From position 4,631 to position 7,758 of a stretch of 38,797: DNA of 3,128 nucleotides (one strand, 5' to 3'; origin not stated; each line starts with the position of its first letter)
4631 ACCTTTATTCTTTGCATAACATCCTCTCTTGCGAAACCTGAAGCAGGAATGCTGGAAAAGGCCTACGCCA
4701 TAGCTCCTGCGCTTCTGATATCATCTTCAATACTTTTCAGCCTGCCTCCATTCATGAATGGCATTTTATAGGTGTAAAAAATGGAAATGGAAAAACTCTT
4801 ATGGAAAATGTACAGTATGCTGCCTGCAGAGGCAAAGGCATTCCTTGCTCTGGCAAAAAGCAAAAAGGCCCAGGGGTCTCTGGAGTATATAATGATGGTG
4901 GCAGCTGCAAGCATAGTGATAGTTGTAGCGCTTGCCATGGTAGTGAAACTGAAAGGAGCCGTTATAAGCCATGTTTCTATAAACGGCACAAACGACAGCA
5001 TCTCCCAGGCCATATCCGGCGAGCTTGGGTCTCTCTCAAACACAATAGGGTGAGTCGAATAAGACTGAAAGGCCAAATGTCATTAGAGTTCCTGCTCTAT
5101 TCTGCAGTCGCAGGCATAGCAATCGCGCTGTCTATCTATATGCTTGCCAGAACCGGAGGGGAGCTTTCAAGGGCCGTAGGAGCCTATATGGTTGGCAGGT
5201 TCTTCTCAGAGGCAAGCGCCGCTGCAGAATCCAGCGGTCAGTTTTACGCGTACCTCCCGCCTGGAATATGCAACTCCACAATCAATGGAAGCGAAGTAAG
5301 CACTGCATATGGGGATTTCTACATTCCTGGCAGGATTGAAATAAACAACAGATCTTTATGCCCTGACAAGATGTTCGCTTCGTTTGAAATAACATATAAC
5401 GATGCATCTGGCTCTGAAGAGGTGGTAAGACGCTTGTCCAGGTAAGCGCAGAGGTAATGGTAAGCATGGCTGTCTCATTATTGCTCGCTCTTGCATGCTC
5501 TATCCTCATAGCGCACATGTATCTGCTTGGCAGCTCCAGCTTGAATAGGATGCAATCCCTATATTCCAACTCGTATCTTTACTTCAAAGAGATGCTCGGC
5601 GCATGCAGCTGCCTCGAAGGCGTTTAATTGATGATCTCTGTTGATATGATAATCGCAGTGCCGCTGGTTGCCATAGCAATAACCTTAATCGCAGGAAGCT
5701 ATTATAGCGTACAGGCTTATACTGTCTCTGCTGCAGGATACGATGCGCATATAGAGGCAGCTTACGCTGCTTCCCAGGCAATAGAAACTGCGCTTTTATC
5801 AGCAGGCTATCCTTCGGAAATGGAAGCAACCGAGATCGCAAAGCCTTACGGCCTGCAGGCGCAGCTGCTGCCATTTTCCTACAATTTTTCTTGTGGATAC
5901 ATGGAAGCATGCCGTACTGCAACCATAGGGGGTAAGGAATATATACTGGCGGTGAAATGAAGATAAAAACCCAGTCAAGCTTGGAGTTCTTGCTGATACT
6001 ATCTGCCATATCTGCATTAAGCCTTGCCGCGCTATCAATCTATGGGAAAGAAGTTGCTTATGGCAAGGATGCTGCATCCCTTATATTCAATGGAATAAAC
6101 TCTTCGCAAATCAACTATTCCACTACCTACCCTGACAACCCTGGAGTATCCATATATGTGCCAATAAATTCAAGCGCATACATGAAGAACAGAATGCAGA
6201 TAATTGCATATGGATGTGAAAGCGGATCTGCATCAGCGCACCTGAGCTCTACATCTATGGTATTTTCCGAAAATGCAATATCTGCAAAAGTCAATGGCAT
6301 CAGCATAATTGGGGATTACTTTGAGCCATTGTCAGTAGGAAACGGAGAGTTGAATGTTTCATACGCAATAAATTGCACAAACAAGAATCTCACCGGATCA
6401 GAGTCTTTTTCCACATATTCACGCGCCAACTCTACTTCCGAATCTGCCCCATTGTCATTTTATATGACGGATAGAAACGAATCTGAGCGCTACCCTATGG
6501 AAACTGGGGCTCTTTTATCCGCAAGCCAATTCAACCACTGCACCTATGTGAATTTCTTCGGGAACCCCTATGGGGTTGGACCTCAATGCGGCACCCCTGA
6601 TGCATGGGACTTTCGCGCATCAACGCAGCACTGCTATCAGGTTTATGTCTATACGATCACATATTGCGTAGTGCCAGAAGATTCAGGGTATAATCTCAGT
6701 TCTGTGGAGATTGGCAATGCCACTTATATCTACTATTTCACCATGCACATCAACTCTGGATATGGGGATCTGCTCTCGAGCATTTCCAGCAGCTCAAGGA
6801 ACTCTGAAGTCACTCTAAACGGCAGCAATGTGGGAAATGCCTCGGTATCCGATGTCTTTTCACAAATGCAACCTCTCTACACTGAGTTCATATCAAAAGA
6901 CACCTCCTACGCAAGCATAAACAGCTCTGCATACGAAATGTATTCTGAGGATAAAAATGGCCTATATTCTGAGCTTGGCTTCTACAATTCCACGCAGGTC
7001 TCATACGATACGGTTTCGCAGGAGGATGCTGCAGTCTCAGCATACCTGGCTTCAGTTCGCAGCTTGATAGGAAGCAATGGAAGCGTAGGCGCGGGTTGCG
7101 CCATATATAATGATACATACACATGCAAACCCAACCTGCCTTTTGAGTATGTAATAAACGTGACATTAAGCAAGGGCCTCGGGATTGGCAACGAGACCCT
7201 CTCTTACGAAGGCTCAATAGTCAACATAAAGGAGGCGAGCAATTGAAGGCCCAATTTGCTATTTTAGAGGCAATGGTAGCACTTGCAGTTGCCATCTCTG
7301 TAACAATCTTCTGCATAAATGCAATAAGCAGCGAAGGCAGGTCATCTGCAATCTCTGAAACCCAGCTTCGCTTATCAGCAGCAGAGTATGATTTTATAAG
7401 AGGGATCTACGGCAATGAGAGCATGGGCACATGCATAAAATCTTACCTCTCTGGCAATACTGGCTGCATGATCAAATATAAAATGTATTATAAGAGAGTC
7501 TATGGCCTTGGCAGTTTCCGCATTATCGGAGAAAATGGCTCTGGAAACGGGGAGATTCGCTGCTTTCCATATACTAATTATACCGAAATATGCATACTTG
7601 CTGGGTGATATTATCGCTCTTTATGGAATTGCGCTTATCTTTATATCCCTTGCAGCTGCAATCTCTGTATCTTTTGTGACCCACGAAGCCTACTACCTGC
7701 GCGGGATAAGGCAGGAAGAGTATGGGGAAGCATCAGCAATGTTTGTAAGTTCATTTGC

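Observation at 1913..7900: Ten-gene type IV pilus-like locus with an unusually large set of pilin-like subunits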

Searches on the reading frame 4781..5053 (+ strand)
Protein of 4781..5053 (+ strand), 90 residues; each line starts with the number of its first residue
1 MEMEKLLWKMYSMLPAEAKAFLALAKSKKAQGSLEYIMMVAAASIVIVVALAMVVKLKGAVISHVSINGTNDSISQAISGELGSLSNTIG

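Call 7: search_protein_families(library=pfam, max_evalue=1, proteins=[window:4781-5053:+])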
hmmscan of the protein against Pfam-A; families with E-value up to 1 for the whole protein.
window:4781-5053:+ (90 aa): 2 families
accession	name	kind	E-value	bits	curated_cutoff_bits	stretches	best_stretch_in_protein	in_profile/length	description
PF04021.17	Class_IIIsignal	-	0.00011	22.4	23.7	1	28-51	1-24/27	Class III signal peptide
PF11408.13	Helicase_Sgs1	-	0.2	12.2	22.2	1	4-29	33-58/80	Sgs1 RecQ helicase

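Call 19: search_protein_families(library=ncbifam, max_evalue=1, proteins=[window:4781-5053:+])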
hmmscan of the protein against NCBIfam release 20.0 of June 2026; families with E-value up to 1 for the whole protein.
window:4781-5053:+ (90 aa): 1 family
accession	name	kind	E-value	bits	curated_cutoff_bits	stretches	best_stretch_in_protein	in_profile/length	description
NF047709.1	RiPP_TigB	exception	0.056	13.5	70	1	66-90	19-45/68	methyl-cyclopropylglycine-containing RiPP peptide TigB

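Call 63: search_protein_families(library=pfam, alignment_id=A7, max_evalue=0.1)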
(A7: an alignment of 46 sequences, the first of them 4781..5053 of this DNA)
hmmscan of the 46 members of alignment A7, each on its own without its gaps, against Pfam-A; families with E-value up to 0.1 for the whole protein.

A. member 1, window:4781-5053:+ (90 aa): 1 family
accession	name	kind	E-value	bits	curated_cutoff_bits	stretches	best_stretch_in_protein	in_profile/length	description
PF04021.17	Class_IIIsignal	-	0.00011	22.4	23.7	1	28-51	1-24/27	Class III signal peptide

B. families by the number of members that match (of 46 scanned): 12 families
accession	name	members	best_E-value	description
PF04021.17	Class_IIIsignal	46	5e-06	Class III signal peptide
PF04982.19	TM_HPP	3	0.0045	HPP, transmembrane region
PF19733.4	DUF6223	2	0.00011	Family of unknown function (DUF6223)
PF06161.16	DUF975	1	0.011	Protein of unknown function (DUF975)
PF10639.15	TMEM234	1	0.02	Putative transmembrane family 234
PF11446.13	DUF2897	1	0.02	Protein of unknown function (DUF2897)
PF20563.3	DUF6773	1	0.025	Family of unknown function (DUF6773)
PF25592.1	DUF7937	1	0.032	Domain of unknown function (DUF7937)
PF19601.4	DUF6106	1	0.035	Family of unknown function (DUF6106)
PF19530.4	Ndh2_N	1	0.047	NAD(P)H-quinone oxidoreductase subunit 2 N-terminal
PF14668.11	RICTOR_V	1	0.077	Rapamycin-insensitive companion of mTOR, domain 5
PF02422.21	Keratin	1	0.093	Keratin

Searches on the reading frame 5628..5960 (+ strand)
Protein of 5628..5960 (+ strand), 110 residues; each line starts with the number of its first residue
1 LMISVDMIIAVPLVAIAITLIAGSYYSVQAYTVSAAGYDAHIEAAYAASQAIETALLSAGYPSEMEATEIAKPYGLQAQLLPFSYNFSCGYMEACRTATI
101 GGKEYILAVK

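Call 7: search_protein_families(library=pfam, max_evalue=1, proteins=[window:5628-5960:+])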
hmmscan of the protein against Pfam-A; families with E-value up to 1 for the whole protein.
window:5628-5960:+ (110 aa): 1 family
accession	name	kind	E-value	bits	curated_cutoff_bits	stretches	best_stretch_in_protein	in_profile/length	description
PF18656.6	DUF5633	-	0.017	15.4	23.6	1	37-61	2-26/41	Family of unknown function (DUF5633)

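Call 19: search_protein_families(library=ncbifam, max_evalue=1, proteins=[window:5628-5960:+])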
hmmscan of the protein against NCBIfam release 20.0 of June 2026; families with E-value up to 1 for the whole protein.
window:5628-5960:+ (110 aa): 1 family
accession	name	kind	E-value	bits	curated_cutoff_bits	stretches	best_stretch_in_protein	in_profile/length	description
NF004853.0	PRK06205.1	subfamily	0.085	11.8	551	1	7-80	4-75/404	acetyl-CoA C-acetyltransferase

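Call 85: search_protein_families(library=pfam, alignment_id=A8, max_evalue=1)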
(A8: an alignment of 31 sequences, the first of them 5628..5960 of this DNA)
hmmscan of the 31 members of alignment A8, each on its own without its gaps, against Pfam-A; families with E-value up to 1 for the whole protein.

A. member 1, window:5628-5960:+ (110 aa): 1 family
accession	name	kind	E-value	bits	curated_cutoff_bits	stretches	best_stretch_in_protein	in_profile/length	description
PF18656.6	DUF5633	-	0.017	15.4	23.6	1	37-61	2-26/41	Family of unknown function (DUF5633)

B. families by the number of members that match (of 31 scanned): 9 families
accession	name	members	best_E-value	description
PF03450.22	CO_deh_flav_C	1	0.0052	CO dehydrogenase flavoprotein C-terminal domain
PF18656.6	DUF5633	1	0.017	Family of unknown function (DUF5633)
PF01010.25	Proton_antipo_C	1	0.02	NADH-dehyrogenase subunit F, TMs, (complex I) C-terminus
PF02984.24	Cyclin_C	1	0.058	Cyclin, C-terminal domain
PF13635.12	DUF4143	1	0.071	Domain of unknown function (DUF4143)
PF15959.10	DUF4762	1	0.1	Domain of unknown function (DUF4762)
PF21187.2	CYAA_C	1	0.1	Yeast adenylate cyclase, C-terminal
PF20163.3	DUF6536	1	0.11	Family of unknown function (DUF6536)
PF00771.25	FHIPEP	1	0.12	FHIPEP family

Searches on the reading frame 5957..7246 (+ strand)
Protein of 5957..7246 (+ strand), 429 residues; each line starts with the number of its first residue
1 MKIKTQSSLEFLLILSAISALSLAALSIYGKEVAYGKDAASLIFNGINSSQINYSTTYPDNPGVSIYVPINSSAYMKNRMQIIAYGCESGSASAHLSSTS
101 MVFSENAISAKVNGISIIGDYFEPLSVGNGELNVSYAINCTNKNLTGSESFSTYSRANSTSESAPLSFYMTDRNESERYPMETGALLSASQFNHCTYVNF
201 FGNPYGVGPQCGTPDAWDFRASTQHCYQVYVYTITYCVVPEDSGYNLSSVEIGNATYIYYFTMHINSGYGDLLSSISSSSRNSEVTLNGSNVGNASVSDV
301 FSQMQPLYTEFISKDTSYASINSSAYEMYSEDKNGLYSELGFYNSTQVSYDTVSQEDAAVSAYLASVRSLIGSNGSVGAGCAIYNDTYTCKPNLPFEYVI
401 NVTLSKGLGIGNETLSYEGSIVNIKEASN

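Call 7: search_protein_families(library=pfam, max_evalue=1, proteins=[window:5957-7246:+])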
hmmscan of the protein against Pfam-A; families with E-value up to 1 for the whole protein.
window:5957-7246:+ (429 aa): 0 families

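Call 19: search_protein_families(library=ncbifam, max_evalue=1, proteins=[window:5957-7246:+])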
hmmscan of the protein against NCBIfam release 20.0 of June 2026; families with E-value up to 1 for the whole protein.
window:5957-7246:+ (429 aa): 0 families

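Call 38: find_homologous_proteins(query=window:5957-7246:+)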
Query window:5957-7246:+ (429 aa): 4 proteins with E <= 0.001 among 8000 candidates.
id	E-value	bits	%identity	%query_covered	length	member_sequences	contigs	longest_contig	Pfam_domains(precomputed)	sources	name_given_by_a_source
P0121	5.3e-274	926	100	100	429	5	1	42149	-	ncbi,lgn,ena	-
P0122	3.3e-66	242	39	99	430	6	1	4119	-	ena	-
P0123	1.5e-62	230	37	99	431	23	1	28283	-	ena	-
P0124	9.4e-51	191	33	98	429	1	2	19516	-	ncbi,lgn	-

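Call 42: find_homologous_proteins(query=A2, max_evalue=0.001)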
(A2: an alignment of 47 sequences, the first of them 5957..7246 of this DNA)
Query A2 (47 sequences) (429 aa, profile of the alignment): 5 proteins with E <= 0.001 among 8000 candidates.
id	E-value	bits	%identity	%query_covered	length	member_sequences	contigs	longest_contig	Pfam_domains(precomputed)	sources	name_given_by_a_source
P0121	1.1e-134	468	100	100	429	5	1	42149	-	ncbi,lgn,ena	-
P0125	1.1e-122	428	38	98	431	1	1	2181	-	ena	-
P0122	9.4e-122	425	39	99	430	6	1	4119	-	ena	-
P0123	6.4e-118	413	37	99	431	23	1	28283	-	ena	-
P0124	3.2e-110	387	33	98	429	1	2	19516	-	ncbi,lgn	-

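Call 52: predict_structure(alignment_id=A3)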
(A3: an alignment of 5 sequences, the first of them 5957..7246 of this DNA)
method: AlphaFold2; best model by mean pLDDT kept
length: 429 residues; sequences in the alignment: 5
mean_pLDDT: 47.0   pTM: 0.30
mean pLDDT of the five models: 47.0, 44.9, 43.2, 41.5, 40.8
residues with pLDDT >= 90: 0; 70-90: 35; 50-70: 126; < 50: 268
segments of 3 or more residues with pLDDT < 50: 1-5, 19-60, 69-79, 115-117, 153-164, 168-235, 243-259, 299-335, 344-346, 348-353, 370-397, 405-429
pLDDT, mean of each block of 10 residues (from residue 1): 48 56 31 32 35 30 51 46 57 80 72 53 54 79 76 38 45 42 41 31 30 43 32 45 45 44 58 56 66 61 40 37 43 50 46 51 52 37 29 46 44 34 33
secondary structure, 60 per line:
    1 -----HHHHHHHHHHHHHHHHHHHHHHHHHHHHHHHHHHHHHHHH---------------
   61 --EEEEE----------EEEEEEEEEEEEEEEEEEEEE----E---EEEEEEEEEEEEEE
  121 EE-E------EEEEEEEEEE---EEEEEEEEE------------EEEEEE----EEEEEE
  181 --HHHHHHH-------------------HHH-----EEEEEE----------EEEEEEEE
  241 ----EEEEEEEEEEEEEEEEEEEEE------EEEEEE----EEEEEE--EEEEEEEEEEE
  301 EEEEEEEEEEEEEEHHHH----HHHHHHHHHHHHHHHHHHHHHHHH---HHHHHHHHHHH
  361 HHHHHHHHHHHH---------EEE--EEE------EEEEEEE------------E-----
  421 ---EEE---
elements in order: H6-45 E63-67 E78-98 E107-122 E131-140 E144-152 E165-170 E175-180 H183-189 E217-222 E233-240 E245-265 E272-277 E282-287 E290-314 H315-318 H323-346 H350-372 E382-384 E387-389 E396-402 E424-426

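Call 77: search_protein_representatives(alignment_id=A3)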
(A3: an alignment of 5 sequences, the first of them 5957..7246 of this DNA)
Query: 5 sequences, 427 profile positions. Proteins with E-value up to 0.001 (for the whole library): 162; up to 1e-10: 154; up to 1e-30: 120. The best 150 are listed.
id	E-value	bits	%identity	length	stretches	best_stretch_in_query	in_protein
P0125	8.0e-185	631.5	-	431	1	1-427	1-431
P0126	2.4e-125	435.6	-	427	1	1-425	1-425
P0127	1.4e-123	429.8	-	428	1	4-425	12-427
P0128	6.1e-119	414.5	-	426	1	1-424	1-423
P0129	1.8e-118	412.9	-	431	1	2-425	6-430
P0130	2.4e-110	386.2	-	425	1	2-425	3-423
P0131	3.4e-110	385.7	-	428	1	1-425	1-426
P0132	7.7e-108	377.9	-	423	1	1-424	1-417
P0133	9.2e-103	361.2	-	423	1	3-426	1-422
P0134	2.5e-102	359.7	-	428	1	2-425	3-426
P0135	7.8e-102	358.1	-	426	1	1-424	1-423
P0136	7.0e-100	351.7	-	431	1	2-424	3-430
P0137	1.6e-98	347.2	-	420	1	1-423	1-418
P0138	1.6e-98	347.2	-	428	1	1-425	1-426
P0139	5.2e-98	345.5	-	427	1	3-426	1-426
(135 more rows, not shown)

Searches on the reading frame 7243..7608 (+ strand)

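Call 7: search_protein_families(library=pfam, max_evalue=1, proteins=[window:7243-7608:+])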
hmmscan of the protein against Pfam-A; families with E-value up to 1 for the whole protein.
window:7243-7608:+ (121 aa): 1 family
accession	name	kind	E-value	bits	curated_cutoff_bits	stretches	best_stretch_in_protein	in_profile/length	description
PF12378.14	P1_N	-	0.21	11.4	24.8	1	68-111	209-250/286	Mycoplasma adhesin P1, N-terminal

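Call 19: search_protein_families(library=ncbifam, max_evalue=1, proteins=[window:7243-7608:+])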
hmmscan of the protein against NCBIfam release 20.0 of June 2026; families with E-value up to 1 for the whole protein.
window:7243-7608:+ (121 aa): 0 families
